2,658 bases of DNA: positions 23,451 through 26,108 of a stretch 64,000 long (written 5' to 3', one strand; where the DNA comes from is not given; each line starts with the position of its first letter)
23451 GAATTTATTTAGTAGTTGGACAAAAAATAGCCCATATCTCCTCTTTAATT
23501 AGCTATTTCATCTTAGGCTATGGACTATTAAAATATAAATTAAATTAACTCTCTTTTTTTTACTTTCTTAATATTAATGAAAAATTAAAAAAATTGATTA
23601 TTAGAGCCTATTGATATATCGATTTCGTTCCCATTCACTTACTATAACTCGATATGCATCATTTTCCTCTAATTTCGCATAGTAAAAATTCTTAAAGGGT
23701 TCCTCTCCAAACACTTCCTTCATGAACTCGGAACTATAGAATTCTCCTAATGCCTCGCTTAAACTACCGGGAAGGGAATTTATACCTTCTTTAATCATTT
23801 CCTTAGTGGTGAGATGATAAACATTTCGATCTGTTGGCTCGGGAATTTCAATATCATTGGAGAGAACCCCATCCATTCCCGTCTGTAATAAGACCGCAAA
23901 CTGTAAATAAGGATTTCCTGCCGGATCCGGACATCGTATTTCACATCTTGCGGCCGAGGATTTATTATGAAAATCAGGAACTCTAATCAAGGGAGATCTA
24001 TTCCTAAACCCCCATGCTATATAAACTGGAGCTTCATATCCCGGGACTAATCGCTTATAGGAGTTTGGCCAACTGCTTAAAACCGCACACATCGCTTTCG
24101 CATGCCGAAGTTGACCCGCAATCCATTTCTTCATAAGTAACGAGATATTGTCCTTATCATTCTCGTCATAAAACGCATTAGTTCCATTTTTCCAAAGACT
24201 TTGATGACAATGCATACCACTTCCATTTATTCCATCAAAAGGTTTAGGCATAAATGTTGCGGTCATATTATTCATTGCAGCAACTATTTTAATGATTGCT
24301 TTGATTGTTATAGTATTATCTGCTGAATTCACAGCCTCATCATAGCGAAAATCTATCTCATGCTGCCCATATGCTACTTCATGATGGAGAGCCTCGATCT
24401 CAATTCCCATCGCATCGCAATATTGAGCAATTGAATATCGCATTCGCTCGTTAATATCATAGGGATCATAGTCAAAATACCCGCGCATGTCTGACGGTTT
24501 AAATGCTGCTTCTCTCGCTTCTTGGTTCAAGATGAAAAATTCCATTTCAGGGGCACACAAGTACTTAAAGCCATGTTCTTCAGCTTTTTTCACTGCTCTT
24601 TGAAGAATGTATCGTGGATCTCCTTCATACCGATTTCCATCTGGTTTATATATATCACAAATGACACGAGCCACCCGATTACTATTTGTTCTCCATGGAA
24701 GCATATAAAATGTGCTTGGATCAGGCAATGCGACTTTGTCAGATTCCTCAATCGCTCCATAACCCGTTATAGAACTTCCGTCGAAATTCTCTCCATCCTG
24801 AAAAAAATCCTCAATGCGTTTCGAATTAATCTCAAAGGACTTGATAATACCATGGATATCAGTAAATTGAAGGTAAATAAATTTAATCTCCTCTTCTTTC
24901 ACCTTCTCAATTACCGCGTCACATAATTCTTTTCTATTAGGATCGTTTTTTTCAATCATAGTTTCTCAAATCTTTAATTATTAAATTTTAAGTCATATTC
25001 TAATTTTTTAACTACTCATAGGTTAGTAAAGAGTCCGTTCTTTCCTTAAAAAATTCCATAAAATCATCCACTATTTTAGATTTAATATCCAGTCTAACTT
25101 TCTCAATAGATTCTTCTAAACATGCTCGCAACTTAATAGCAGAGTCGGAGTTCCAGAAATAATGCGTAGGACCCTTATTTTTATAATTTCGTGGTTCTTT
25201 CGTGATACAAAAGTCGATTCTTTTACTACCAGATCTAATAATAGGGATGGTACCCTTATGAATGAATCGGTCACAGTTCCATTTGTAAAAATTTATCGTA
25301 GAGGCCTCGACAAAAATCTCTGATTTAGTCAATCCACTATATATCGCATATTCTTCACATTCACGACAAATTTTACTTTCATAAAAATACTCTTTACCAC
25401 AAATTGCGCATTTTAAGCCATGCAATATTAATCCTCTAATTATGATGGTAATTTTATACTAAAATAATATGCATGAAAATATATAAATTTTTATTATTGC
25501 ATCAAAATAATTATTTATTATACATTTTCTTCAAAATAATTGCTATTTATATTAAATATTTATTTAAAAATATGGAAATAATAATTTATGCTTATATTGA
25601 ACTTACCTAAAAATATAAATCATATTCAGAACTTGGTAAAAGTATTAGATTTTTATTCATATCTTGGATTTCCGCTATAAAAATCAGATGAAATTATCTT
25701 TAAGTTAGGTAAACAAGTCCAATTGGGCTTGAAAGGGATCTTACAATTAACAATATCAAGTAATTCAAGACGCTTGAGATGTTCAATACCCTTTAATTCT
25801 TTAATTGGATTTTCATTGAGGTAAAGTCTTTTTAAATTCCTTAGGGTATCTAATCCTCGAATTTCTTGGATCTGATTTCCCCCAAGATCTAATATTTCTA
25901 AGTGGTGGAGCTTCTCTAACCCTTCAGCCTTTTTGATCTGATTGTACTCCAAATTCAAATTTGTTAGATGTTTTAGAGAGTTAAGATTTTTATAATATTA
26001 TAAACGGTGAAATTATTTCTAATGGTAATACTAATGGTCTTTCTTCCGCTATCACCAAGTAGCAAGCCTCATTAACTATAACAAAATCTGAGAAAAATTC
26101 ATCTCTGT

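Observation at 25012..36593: Paralogous 'YxWNC…LxYE' Cys proteins sit immediately upstream of both glnA and glutamate synthase: candidate undescribed nitrogen-control system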

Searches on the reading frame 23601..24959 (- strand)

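Call 4: search_protein_families(library=pfam, proteins=[window:23601-24959:-], max_evalue=1)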
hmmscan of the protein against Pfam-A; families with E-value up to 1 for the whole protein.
window:23601-24959:- (452 aa): 2 families
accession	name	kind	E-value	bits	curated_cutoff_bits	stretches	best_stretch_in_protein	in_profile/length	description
PF00120.29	Gln-synt_C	-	1.6e-123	412.6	24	1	113-448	2-344/344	Glutamine synthetase, catalytic domain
PF03951.24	Gln-synt_N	-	1.5e-28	98.6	33.4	1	25-106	2-82/82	Glutamine synthetase, beta-Grasp domain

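Call 20: search_protein_families(library=ncbifam, proteins=[window:23601-24959:-], max_evalue=0.1)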
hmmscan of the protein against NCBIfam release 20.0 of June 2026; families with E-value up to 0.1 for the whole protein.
window:23601-24959:- (452 aa): 6 families
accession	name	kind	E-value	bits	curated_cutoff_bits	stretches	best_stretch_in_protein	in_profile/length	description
TIGR00653.1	GlnA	equivalog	7.7e-152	506.2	429.15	1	15-449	2-461/462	type I glutamate--ammonia ligase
TIGR03105.1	gln_synth_III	equivalog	5e-93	312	469.6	1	19-449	4-434/435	type III glutamate--ammonia ligase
NF007006.0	PRK09469.1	equivalog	5.2e-89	299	845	2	150-439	169-457/469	glutamate--ammonia ligase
NF045547.1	GGputSyn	equivalog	9.7e-85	284.9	650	1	14-443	3-437/438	gamma-glutamylputrescine synthetase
NF041605.1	gln_syn_GlnII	equivalog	3.8e-07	29.5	500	1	58-360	36-327/333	glutamine synthetase GlnII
NF047889.1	ColdAdpAtcB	equivalog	0.074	12.5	440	0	13-113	118-218/252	cold adaptation protein AtcB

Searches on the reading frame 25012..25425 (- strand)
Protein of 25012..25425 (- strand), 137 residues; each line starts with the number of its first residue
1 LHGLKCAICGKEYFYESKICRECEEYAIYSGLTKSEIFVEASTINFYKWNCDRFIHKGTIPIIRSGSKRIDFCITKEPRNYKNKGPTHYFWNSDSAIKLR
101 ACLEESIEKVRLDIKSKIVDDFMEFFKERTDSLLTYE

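Call 4: search_protein_families(library=pfam, proteins=[window:25012-25425:-], max_evalue=1)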
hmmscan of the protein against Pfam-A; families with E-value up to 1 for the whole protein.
window:25012-25425:- (137 aa): 3 families
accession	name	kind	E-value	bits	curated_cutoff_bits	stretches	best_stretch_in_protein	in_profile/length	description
PF10005.14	Zn_ribbon_DZR_6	-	0.03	15.5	23.4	1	5-34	3-32/93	zinc-ribbon domain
PF18912.6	DZR_2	-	0.031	14.6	27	1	5-25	9-29/56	Double zinc ribbon domain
PF12172.15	zf-ChsH2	-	0.15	12.3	23.2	1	5-23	13-31/37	ChsH2, rubredoxin-like zinc ribbon domain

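Call 7: find_homologous_proteins(query=window:25012-25425:-, max_evalue=0.01)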
Query window:25012-25425:- (137 aa): 11 proteins with E <= 0.01 among 11 candidates. Only proteins of 75 to 240 residues were searched: fused or split forms outside these lengths cannot appear, so this answer is no evidence that the protein stands alone or is whole; lengths 'longer' or 'shorter' looks for them.
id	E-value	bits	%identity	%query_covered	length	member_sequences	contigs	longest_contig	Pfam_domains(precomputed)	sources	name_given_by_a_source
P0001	6.0e-89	313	100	100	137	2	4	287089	-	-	-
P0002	8.4e-70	251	81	100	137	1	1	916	-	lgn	-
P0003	2.1e-67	243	79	100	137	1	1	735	-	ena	-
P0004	8.0e-54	199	64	100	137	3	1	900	-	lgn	-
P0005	7.5e-51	190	63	100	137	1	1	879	-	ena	-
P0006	2.6e-50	188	63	100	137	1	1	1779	-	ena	-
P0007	9.5e-50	186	64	93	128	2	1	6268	-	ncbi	ncbi:MAG: hypothetical protein P8Y23_06175 [Candidatus Lokiarchaeota archaeon]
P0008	2.4e-48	182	60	100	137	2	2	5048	-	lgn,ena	-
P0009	1.9e-45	172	55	100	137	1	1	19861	-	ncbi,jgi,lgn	-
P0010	5.4e-37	145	51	100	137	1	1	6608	-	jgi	jgi:hypothetical protein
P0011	4.6e-23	100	43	100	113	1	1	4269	-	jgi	-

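Call 14: find_encoding_contigs(protein=P0009, flank=6000, max_places=3)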
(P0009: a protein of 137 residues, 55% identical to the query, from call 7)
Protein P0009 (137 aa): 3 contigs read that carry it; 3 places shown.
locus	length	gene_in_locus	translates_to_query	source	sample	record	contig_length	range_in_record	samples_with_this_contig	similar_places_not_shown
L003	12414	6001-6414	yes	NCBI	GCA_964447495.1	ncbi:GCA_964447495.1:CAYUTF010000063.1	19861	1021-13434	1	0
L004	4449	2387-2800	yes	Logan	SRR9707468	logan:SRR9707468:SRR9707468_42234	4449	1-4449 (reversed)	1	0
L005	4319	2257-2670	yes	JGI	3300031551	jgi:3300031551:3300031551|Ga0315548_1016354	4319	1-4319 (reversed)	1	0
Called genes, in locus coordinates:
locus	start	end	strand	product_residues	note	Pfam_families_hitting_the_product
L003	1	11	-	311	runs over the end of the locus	PF01636:APH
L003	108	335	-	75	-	-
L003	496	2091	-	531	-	-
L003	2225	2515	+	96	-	PF08734:GYD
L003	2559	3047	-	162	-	PF13404:HTH_AsnC-type (weak), PF13412:HTH_24, PF08279:HTH_11 (faint), PF01037:AsnC_trans_reg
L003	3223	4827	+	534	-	PF02838:Glyco_hydro_20b, PF14845:Glycohydro_20b2 (faint), PF00728:Glyco_hydro_20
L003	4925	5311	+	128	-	-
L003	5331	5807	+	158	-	PF13669:Glyoxalase_4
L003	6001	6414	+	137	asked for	-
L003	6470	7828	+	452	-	PF03951:Gln-synt_N, PF00120:Gln-synt_C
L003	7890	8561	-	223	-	-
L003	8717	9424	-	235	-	-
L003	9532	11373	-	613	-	PF00664:ABC_membrane, PF02463:SMC_N (faint), PF00005:ABC_tran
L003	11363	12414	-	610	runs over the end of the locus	PF00664:ABC_membrane, PF00005:ABC_tran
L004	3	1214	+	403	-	?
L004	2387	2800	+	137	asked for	-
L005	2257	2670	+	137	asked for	-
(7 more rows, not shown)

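Call 20: search_protein_families(library=ncbifam, proteins=[window:25012-25425:-], max_evalue=0.1)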
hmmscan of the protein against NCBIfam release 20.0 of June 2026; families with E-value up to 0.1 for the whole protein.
window:25012-25425:- (137 aa): 0 families

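Call 24: predict_structure(alignment_id=A2)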
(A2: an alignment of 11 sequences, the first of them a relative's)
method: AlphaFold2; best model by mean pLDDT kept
length: 137 residues; sequences in the alignment: 11
mean_pLDDT: 40.1   pTM: 0.37
mean pLDDT of the five models: 40.1, 39.6, 37.4, 36.9, 36.3
residues with pLDDT >= 90: 0; 70-90: 0; 50-70: 34; < 50: 103
segments of 3 or more residues with pLDDT < 50: 1-91, 129-137
pLDDT, mean of each block of 10 residues (from residue 1): 42 42 40 28 24 26 29 32 42 56 56 54 54 34
secondary structure, 60 per line:
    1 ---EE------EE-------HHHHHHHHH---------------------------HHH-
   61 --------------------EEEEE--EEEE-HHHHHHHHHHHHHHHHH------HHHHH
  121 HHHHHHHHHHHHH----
elements in order: H21-29 E81-85 E88-91 H93-109 H116-133

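Call 26: search_protein_representatives(alignment_id=A1)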
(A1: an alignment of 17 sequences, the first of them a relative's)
Query: 17 sequences, 137 profile positions. Proteins with E-value up to 0.001 (for the whole library): 69; up to 1e-10: 27; up to 1e-30: 2. The best 69 are listed.
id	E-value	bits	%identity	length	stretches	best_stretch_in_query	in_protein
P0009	3.5e-58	211.7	-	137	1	1-137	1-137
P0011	6.9e-40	152.5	-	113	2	1-77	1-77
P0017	2.7e-29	118.2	-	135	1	4-137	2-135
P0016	1.3e-24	102.9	-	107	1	4-123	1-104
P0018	2.3e-23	99.0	-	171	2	4-106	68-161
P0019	2.5e-23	98.8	-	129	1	4-137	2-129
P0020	5.0e-22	94.6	-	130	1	3-137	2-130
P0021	8.3e-17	77.7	-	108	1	4-95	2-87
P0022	1.2e-16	77.2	-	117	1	4-104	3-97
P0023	3.0e-16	75.9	-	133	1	3-137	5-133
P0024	1.1e-15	74.1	-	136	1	3-137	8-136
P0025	1.2e-15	74.0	-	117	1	3-100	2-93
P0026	1.5e-15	73.6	-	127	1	4-137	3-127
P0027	9.4e-15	71.0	-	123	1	4-137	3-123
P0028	3.2e-14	69.3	-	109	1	4-111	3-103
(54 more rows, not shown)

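Call 48: search_solved_structures(query=A4, max_evalue=10, show_alignments=2)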
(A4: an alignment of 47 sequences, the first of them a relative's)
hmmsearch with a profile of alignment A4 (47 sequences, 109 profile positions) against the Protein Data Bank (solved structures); distinct sequences matched with E-value up to 10: 13.
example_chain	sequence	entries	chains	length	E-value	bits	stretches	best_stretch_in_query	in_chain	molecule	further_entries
1mey_C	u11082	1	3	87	0.0032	21.2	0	4-18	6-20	CONSENSUS ZINC FINGER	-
6htj_A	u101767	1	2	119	0.011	19.5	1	3-28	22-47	Nucleic-acid-binding protein containing a Zn-ribbon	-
1ntl_A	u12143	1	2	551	0.02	18.7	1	9-45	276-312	Complement component receptor 1-like protein,Ig gamma-1 chain C region secreted form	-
2i13_A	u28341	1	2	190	0.028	18.2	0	4-18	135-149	Aart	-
6esq_E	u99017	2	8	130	0.035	17.9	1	4-44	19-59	Pfam DUF35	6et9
4wce_Z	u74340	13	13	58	0.038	17.8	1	2-25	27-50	50S ribosomal protein L32 | Large ribosomal subunit protein bL32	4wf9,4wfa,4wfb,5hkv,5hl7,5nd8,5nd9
5li0_4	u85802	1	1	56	0.052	17.3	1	2-25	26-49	50S ribosomal protein L32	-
2gsx_A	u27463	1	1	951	0.12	16.2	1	10-44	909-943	Complement receptor type 2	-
2k5c_A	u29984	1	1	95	0.14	15.9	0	3-15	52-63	uncharacterized protein PF0385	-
8zni_A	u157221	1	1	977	0.32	14.8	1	10-45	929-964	Complement receptor type 2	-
5aj4_Ad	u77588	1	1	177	2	12.2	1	48-99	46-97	MITORIBOSOMAL PROTEIN MS26, MRPS26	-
8acf_A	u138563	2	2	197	2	12.2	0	12-48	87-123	Complement C2b fragment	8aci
5aj3_d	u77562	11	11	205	3.1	11.6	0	48-99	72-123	MITORIBOSOMAL PROTEIN MS26, MRPS26 | Mitochondrial ribosomal protein S26 | 28S ribosomal protein S26, mitochondrial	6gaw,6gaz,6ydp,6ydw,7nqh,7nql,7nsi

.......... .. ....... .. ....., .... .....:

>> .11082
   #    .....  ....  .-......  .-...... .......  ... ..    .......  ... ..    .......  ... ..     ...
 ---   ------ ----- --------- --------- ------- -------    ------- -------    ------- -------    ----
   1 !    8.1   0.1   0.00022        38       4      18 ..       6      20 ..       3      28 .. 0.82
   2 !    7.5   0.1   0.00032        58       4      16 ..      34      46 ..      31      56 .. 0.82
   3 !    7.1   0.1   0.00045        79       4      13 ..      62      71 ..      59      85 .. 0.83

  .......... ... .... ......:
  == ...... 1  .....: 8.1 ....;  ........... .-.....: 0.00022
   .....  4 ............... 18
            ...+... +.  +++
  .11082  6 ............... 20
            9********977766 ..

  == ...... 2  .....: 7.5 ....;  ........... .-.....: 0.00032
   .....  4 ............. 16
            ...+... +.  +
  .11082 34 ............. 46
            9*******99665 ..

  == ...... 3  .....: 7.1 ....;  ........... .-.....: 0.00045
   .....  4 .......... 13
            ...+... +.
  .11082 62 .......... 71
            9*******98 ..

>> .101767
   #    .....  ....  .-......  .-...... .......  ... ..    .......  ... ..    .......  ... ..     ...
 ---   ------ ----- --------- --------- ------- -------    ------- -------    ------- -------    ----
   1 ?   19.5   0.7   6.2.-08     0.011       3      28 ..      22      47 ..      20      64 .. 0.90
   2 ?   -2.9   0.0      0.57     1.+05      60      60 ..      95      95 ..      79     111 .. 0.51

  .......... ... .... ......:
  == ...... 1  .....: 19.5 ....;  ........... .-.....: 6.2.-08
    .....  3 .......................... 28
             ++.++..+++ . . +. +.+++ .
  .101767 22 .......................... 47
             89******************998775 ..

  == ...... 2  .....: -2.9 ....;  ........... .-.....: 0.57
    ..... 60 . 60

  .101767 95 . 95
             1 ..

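Call 71: find_homologous_proteins(query=A4, lengths=longer, max_evalue=0.001)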
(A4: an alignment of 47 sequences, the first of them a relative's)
Query A4 (47 sequences): 3168 candidates shared short words with the query, none scored E <= 0.001. Only proteins of 241 to 2000 residues were searched; long proteins share words by chance and can crowd out relatives, so finding none is weak evidence.

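Call 76: search_protein_families(library=pfam, alignment_id=A4, max_evalue=0.1)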
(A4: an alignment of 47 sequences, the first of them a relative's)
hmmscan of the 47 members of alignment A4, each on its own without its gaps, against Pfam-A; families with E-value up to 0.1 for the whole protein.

A. member 1, P0001 (137 aa): 2 families
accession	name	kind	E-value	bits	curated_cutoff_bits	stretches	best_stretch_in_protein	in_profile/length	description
PF10005.14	Zn_ribbon_DZR_6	-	0.03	15.5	23.4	1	5-34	3-32/93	zinc-ribbon domain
PF18912.6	DZR_2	-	0.031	14.6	27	1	5-25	9-29/56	Double zinc ribbon domain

B. families by the number of members that match (of 47 scanned): 29 families (the first 25 are shown)
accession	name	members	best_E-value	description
PF18912.6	DZR_2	29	0.002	Double zinc ribbon domain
PF13248.11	Zn_ribbon_3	9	0.0016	zinc-ribbon domain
PF12773.13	DZR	7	0.021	Double zinc ribbon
PF10005.14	Zn_ribbon_DZR_6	4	0.0048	zinc-ribbon domain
PF13913.12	zf-C2HC_2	4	0.0071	zinc-finger of a C2HC-type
PF23475.1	zf-Tbcl_FmdE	3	0.00061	FmdE treble clef zinc finger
PF02892.21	zf-BED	2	0.002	BED zinc finger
PF01155.25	HypA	2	0.095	Hydrogenase/urease nickel incorporation, metallochaperone, hypA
PF05605.18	zf-Di19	1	0.0025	Drought induced 19 protein (Di19), zinc-binding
PF12172.15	zf-ChsH2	1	0.0053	ChsH2, rubredoxin-like zinc ribbon domain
PF16820.11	PKD_3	1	0.0099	PKD-like domain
PF01735.24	PLA2_B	1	0.013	Lysophospholipase catalytic domain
PF08360.16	TetR_C_5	1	0.015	QacR-like protein, C-terminal region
PF03312.20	DUF272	1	0.016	Protein of unknown function (DUF272)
PF12380.14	Peptidase_C62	1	0.016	Gill-associated viral 3C-like peptidase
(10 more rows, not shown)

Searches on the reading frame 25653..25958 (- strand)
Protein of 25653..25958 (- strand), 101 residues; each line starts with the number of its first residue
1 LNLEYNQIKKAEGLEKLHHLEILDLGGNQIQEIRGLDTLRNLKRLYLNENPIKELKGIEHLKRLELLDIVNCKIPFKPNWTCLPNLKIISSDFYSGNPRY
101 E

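Call 4: search_protein_families(library=pfam, proteins=[window:25653-25958:-], max_evalue=1)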
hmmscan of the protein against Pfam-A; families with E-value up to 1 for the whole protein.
window:25653-25958:- (101 aa): 12 families
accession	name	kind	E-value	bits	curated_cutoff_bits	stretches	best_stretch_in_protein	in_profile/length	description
PF12799.13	LRR_4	-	1.3e-15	57.5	27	2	2-37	7-43/44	Leucine Rich repeats (2 copies)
PF13855.12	LRR_8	-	4.1e-09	36.5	27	2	38-74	23-61/61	Leucine rich repeat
PF23952.1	LRR_EndoS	-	4.6e-07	30.5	27.9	2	43-74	26-57/116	Endo-beta-N-acetylglucosaminidase EndoS LRR domain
PF00560.39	LRR_1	-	2e-06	27.3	20.6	0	19-32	1-14/23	Leucine Rich Repeat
PF23598.1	LRR_14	-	6.1e-06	25.7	40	1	12-72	64-124/353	Leucine-rich repeat region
PF14580.12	LRR_9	-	0.00031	20.8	30.5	1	3-70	49-118/175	Leucine-rich repeat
PF13516.12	LRR_6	-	0.00055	20.2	23.4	1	17-31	2-16/24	Leucine Rich repeat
PF25013.1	LRR_Zer-1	-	0.0033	18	27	1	14-73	4-65/137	Zer-1-like, Leucine-rich repeats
PF25019.1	LRR_R13L1-DRL21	-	0.0048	17.2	27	1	15-72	69-127/127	R13L1/DRL21 LRRs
PF24048.1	LRR_NXF1-5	-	0.022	14.8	30.5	1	20-53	82-117/142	NXF1/2/3/5 leucine-rich repeat domain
PF16186.11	Arm_3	-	0.063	13.3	28.8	0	6-20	5-19/53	Atypical Arm repeat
PF21832.1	DUF6892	-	0.078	13.6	24.6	0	29-50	99-120/136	Family of unknown function (DUF6892)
